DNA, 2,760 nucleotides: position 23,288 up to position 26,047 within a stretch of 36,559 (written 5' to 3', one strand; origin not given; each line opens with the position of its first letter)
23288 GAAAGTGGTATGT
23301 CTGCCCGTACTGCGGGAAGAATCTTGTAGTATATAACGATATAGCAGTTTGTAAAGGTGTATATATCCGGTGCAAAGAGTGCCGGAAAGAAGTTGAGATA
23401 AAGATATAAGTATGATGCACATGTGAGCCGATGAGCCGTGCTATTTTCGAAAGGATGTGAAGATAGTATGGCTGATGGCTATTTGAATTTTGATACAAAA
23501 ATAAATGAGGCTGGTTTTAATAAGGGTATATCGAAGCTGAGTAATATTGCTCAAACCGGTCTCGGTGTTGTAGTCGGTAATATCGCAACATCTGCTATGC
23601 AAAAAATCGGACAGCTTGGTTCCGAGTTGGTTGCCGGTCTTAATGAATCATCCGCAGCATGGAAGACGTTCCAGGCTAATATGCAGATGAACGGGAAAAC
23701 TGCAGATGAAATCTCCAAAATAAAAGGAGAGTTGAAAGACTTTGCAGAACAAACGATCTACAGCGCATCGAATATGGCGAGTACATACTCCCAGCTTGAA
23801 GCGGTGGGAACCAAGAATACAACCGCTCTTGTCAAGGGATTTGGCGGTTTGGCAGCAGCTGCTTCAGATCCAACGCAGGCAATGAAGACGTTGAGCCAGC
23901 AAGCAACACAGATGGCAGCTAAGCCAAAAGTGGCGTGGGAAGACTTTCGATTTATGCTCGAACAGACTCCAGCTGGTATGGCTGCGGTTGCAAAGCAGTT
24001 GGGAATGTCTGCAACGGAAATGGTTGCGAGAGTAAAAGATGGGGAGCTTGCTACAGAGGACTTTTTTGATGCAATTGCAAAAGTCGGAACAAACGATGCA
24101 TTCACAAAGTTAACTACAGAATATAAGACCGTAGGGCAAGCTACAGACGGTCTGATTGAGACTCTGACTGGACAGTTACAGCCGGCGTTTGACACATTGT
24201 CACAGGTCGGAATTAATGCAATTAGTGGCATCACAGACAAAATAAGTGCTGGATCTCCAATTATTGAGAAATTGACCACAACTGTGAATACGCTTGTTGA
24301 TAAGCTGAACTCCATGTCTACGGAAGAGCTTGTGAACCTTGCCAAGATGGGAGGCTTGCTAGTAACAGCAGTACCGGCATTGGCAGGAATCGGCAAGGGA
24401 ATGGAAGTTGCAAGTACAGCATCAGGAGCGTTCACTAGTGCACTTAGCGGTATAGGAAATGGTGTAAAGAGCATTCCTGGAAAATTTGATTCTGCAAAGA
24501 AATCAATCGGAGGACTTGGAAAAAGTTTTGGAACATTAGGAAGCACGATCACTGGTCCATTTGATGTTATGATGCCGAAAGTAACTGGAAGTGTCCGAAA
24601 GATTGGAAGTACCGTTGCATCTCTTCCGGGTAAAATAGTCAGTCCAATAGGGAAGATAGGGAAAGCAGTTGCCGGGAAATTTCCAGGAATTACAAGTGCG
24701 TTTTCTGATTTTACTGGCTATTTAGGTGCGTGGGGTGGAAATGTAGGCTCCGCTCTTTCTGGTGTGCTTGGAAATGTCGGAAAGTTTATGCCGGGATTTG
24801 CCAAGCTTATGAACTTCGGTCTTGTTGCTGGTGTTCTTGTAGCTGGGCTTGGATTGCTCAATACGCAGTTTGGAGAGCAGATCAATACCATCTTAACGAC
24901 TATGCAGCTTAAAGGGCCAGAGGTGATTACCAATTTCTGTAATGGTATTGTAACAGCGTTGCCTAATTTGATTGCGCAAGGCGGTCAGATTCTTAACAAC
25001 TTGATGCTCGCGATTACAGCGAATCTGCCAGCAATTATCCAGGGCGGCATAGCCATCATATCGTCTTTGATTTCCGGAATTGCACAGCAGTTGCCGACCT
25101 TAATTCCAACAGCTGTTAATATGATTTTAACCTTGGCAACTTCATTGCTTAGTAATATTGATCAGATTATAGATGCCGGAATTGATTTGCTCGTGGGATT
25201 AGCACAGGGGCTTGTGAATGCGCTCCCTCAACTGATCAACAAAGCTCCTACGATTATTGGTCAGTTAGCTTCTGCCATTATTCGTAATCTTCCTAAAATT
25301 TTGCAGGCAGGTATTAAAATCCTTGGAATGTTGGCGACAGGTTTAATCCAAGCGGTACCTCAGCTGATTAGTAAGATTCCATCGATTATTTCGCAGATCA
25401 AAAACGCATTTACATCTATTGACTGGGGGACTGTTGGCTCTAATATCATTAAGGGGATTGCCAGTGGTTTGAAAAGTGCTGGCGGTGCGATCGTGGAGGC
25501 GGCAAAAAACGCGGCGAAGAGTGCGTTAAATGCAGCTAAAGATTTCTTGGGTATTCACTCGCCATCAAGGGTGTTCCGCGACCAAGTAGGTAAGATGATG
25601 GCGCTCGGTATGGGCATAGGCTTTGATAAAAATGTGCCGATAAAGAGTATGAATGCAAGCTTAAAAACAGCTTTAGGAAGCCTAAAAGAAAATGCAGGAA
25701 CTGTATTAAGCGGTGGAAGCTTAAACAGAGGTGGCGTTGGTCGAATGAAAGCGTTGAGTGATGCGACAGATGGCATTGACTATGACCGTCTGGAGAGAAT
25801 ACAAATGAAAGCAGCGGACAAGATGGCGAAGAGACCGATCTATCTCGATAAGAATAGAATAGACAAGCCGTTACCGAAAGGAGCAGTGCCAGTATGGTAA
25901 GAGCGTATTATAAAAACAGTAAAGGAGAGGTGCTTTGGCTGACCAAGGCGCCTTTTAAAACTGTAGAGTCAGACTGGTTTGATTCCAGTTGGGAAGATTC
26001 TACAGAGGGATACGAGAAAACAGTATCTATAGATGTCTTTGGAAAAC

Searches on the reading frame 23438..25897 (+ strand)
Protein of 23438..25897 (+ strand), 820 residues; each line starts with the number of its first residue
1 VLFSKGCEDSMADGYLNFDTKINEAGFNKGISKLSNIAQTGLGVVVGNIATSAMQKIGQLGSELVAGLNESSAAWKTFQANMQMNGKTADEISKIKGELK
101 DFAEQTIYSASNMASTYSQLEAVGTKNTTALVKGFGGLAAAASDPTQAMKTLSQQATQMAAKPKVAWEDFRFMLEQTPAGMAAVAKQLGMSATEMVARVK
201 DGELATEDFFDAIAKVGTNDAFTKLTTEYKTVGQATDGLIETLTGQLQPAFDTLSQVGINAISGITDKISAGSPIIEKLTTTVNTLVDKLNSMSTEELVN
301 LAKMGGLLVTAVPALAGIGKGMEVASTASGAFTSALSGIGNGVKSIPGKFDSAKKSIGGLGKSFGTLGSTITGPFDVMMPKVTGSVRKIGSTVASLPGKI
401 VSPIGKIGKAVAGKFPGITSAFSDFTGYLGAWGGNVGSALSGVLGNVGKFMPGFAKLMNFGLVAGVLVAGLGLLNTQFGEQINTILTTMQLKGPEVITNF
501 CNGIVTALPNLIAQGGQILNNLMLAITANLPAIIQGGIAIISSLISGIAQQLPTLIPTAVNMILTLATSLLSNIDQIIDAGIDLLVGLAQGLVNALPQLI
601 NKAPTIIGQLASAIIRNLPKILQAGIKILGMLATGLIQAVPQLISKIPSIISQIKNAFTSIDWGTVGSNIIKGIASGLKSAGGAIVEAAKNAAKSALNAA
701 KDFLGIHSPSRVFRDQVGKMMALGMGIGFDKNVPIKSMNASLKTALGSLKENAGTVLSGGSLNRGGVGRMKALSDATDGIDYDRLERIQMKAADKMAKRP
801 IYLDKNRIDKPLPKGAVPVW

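Call 75: search_protein_families(library=pfam, proteins=[window:23438-25897:+], max_evalue=0.01)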
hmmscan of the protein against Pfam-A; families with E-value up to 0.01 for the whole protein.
window:23438-25897:+ (820 aa): 1 family
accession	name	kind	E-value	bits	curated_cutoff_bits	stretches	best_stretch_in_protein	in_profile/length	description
PF20155.4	TMP_3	-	7.6e-23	81.7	41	1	71-244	6-184/192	Tape measure protein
